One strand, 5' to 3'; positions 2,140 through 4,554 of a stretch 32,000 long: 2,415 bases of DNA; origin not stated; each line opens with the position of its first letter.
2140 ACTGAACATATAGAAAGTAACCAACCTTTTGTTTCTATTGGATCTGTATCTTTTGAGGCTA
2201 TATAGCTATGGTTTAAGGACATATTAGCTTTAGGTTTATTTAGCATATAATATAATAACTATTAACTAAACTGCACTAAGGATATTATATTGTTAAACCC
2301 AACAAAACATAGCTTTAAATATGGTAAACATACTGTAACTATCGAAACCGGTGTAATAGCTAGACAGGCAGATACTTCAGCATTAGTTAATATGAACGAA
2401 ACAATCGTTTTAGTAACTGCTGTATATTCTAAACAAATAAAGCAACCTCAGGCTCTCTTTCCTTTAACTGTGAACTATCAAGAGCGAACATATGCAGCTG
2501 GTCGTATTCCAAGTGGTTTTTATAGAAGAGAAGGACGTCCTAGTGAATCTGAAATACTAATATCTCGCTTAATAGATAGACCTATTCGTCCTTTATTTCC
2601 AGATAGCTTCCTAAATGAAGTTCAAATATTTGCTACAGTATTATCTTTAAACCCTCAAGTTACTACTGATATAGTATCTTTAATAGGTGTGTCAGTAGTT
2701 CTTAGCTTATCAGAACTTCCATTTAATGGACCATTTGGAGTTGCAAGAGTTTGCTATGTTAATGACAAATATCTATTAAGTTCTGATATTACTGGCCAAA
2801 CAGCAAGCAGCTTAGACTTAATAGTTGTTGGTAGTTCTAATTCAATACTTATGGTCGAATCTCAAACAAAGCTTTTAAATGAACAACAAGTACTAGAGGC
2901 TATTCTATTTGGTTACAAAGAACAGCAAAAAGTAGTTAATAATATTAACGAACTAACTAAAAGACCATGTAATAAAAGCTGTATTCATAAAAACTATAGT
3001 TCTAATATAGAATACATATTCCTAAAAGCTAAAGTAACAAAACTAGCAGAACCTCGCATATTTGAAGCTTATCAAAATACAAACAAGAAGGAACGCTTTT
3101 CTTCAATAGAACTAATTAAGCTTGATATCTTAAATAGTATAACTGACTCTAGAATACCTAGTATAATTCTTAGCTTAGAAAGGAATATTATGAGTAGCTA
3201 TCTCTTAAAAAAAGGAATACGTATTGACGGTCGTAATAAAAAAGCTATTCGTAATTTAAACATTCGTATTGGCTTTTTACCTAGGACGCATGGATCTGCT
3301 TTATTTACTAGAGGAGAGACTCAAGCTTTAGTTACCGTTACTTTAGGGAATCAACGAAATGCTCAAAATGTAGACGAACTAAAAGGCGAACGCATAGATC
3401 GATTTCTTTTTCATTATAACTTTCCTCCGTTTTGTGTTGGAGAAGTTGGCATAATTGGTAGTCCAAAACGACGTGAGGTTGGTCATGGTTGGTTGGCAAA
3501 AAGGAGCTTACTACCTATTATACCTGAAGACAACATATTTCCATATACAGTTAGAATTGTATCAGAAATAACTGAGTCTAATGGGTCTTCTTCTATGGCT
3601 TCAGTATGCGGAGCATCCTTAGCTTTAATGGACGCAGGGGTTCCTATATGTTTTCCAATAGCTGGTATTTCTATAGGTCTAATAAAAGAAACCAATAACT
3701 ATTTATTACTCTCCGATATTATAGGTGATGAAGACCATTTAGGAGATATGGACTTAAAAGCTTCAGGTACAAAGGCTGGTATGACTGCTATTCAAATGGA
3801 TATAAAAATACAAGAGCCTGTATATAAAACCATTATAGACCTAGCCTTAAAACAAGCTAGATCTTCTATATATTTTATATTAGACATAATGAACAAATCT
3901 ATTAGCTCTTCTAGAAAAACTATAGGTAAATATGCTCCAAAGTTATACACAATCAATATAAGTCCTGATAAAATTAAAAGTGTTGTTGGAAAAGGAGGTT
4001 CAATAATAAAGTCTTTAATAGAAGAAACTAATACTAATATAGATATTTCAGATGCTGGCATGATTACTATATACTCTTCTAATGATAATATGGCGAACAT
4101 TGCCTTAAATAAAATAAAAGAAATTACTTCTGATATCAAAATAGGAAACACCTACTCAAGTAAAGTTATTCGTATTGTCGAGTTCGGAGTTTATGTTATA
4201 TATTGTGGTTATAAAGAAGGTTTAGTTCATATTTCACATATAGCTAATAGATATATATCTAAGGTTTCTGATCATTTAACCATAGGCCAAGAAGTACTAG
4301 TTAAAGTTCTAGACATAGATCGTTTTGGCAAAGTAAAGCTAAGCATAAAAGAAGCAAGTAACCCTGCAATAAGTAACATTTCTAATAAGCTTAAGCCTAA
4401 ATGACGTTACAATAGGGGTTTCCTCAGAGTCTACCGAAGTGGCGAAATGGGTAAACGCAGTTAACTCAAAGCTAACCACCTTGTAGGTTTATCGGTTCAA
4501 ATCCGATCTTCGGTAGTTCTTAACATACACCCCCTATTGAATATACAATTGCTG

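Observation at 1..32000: Two-lineage (gamma-like / beta-like) mosaic with an abrupt compositional switch near 6.6-6.9 kb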

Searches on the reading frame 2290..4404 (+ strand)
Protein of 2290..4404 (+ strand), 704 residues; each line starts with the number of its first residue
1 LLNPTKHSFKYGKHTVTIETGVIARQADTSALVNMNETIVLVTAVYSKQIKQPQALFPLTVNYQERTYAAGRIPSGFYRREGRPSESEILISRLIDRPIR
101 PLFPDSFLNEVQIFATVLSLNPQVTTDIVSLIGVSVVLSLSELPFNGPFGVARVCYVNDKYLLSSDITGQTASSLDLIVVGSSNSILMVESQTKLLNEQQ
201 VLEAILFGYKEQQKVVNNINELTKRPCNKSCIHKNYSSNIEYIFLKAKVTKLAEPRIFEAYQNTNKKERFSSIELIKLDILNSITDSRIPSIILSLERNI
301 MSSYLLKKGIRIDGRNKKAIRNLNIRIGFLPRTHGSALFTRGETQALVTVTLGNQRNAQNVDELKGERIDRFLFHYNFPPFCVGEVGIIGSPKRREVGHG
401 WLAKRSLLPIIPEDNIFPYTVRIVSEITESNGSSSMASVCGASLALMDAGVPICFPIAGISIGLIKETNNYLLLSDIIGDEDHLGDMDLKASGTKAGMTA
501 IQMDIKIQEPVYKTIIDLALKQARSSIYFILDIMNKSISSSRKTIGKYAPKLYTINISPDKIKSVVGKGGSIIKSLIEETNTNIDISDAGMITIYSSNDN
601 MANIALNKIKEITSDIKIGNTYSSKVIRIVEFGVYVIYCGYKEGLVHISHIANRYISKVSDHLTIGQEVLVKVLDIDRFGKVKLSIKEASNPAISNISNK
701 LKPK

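Call 6: find_encoding_contigs(protein=window:2290-4404:+, flank=10000, max_places=6)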
Protein window:2290-4404:+ (704 aa): no gene with exactly this product is on record in the collection.

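Call 13: find_related_loci(query=window:2290-4401:+, collection=genome_contigs, flank=10000)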
Query window:2290-4401:+ (704 aa) in genome_contigs; peptide patterns used: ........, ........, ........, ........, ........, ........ (x = any residue, [..] = any of these).
599 stretches matched a pattern (row limit reached: there are more); 567 encode a relative of the query (tblastn E <= 1e-3); the best 80 are kept; 80 distinct loci.
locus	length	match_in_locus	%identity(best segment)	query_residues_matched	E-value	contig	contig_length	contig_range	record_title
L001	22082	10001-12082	56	1-691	0e+0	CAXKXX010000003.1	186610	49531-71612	Serratia symbiotica strain Pajuglandis-2786 genome assembly, contig: NODE_3_length_186261_cov_25.2839, whole genome shot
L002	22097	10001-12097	53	2-693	0e+0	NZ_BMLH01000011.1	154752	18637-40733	Rheinheimera tangshanensis strain CGMCC 1.6362 sequence11, whole genome shotgun sequence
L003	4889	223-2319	53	2-693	0e+0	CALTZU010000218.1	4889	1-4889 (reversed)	MAG: uncultured Rheinheimera sp. isolate W2kkO95aam_bin.7.MAG genome assembly, contig: NODE_906_length_4889_cov_23.45097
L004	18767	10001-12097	53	2-693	0e+0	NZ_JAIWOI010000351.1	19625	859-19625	MAG: Rheinheimera sp. isolate W122 contig-93_1188.2, whole genome shotgun sequence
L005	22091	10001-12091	53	1-694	0e+0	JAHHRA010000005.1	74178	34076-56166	MAG: Actinobacillus sp. isolate MAG018 MAG018_5, whole genome shotgun sequence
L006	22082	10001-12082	52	2-689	0e+0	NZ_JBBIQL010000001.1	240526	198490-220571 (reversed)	MAG: Rheinheimera sp. isolate PBS170224_bin_325 NODE_15_length_240526_cov_7.615130, whole genome shotgun sequence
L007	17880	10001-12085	52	2-690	0e+0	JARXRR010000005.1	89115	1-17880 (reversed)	Chromatiaceae bacterium AAb-1 NODE_17_length_89017_cov_60.077435, whole genome shotgun sequence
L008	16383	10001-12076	52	2-687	0e+0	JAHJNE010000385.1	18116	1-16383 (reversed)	MAG: Gammaproteobacteria bacterium isolate Old_saline.mb.89 Old_saline.mb.89_k141_544211, whole genome shotgun sequence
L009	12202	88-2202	51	2-699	0e+0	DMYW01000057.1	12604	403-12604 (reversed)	MAG TPA_asm: Rheinheimera sp. isolate UBA8362 contig_1046, whole genome shotgun sequence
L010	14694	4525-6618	51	2-693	0e+0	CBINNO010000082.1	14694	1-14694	MAG TPA_asm: uncultured Rheinheimera sp. isolate SRR16817029_concoct_38 genome assembly, contig: ERZ27393973.1582, whole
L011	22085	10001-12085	51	2-690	0e+0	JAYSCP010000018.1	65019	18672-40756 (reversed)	MAG: Alteromonadaceae bacterium isolate ZZ2_ZZA245_bin.30 NODE_410_length_65019_cov_78.191244, whole genome shotgun sequ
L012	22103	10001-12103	52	2-696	0e+0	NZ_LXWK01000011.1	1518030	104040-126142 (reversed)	Rheinheimera sp. SA_1 Contig_1, whole genome shotgun sequence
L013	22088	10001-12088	52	2-691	0e+0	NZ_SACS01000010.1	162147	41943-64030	Rheinheimera riviphila strain KYPC3 NODE_10_length_162147_cov_71, whole genome shotgun sequence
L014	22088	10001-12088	52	2-691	0e+0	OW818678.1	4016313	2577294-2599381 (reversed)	metagenome genome assembly, chromosome: 1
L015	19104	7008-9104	52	2-693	0e+0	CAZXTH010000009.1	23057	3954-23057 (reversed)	MAG TPA_asm: uncultured Pseudoalteromonadaceae bacterium isolate SRP344714_co2_388 genome assembly, contig: NODE_5692_le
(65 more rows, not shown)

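Call 58: search_protein_representatives(protein=window:2290-4401:+)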
Query: 704 residues. Proteins with E-value up to 0.001 (for the whole library): 21911; up to 1e-10: 10326; up to 1e-30: 2977. The best 150 are listed.
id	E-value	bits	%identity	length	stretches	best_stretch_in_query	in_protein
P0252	2.4e-206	703.7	43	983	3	5-692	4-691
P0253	1.7e-202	690.9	48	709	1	1-692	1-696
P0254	9.3e-196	668.7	49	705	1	2-688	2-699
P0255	7.0e-179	612.9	45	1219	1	9-690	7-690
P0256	7.2e-179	612.9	46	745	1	1-688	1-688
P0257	1.4e-177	608.6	39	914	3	10-703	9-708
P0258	2.0e-176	604.8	45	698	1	11-689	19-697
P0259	1.0e-175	602.5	50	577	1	3-572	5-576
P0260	8.1e-173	592.9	44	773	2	295-689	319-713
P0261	6.5e-172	589.9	44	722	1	8-688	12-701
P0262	2.7e-170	584.5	45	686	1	18-691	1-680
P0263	1.1e-169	582.6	45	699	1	9-691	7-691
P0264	3.0e-169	581.1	43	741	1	11-687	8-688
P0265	2.5e-168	578.0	44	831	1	11-689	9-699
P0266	4.4e-168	577.2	44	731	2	290-690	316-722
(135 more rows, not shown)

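Call 59: list_cluster_members(proteins=[P0252, P0253, P0254, P0255, P0256, P0257, P0258, P0259, P0261, P0262])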
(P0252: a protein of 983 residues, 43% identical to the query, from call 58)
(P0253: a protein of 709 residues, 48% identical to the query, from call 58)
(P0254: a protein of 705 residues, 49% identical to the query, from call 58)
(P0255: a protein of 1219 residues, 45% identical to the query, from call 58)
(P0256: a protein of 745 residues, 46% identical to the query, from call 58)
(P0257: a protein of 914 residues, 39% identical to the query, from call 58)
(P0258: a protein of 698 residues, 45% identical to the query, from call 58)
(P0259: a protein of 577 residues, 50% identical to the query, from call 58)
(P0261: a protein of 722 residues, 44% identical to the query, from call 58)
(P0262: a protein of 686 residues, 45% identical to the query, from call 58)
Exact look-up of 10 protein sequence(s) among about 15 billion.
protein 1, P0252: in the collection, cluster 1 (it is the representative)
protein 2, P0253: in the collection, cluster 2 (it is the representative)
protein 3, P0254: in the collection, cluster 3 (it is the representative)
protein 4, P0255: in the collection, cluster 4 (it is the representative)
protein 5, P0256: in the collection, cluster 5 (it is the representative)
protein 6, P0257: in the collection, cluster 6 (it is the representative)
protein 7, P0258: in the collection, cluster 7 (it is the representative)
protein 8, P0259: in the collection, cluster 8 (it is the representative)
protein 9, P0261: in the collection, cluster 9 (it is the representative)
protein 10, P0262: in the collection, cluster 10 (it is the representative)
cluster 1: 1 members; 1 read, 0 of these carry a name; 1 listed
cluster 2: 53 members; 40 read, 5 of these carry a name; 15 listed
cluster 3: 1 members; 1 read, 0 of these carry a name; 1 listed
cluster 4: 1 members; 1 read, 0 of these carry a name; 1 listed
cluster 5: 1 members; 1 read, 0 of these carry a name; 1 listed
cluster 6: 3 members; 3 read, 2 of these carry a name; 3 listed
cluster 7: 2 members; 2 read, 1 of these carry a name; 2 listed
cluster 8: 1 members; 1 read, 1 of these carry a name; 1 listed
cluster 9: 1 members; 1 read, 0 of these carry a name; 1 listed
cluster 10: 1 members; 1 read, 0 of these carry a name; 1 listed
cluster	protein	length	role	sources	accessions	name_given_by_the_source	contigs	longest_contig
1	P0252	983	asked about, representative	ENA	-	-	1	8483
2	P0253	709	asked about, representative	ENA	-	-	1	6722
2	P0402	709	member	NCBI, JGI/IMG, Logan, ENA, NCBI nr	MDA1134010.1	MAG: polyribonucleotide nucleotidyltransferase [Proteobacteria bacterium] | polyribonucleotide nucleotidyltransferase | polyribonucleotide nucleotidyltransferase [Pseudomonadota bacterium]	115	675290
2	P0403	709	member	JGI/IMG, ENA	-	polyribonucleotide nucleotidyltransferase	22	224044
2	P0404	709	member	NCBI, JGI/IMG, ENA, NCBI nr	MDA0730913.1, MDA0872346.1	MAG: polyribonucleotide nucleotidyltransferase [Proteobacteria bacterium] | polyribonucleotide nucleotidyltransferase [Pseudomonadota bacterium]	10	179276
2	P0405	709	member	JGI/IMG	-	polyribonucleotide nucleotidyltransferase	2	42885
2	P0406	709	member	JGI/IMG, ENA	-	polyribonucleotide nucleotidyltransferase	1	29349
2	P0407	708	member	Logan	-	-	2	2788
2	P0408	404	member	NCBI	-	-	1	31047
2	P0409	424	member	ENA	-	-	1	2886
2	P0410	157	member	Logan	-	-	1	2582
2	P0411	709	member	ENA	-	-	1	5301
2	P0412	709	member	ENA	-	-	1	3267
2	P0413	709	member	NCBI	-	-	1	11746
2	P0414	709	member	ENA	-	-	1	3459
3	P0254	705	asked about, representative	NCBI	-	-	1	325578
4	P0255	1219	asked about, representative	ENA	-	-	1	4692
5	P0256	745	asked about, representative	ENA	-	-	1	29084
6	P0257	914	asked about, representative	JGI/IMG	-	polyribonucleotide nucleotidyltransferase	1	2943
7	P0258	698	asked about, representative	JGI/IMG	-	polyribonucleotide nucleotidyltransferase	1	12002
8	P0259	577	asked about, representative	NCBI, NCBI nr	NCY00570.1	MAG: polyribonucleotide nucleotidyltransferase, partial [Burkholderiaceae bacterium] | polyribonucleotide nucleotidyltransferase [Burkholderiaceae bacterium]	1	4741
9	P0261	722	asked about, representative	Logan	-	-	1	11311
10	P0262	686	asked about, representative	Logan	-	-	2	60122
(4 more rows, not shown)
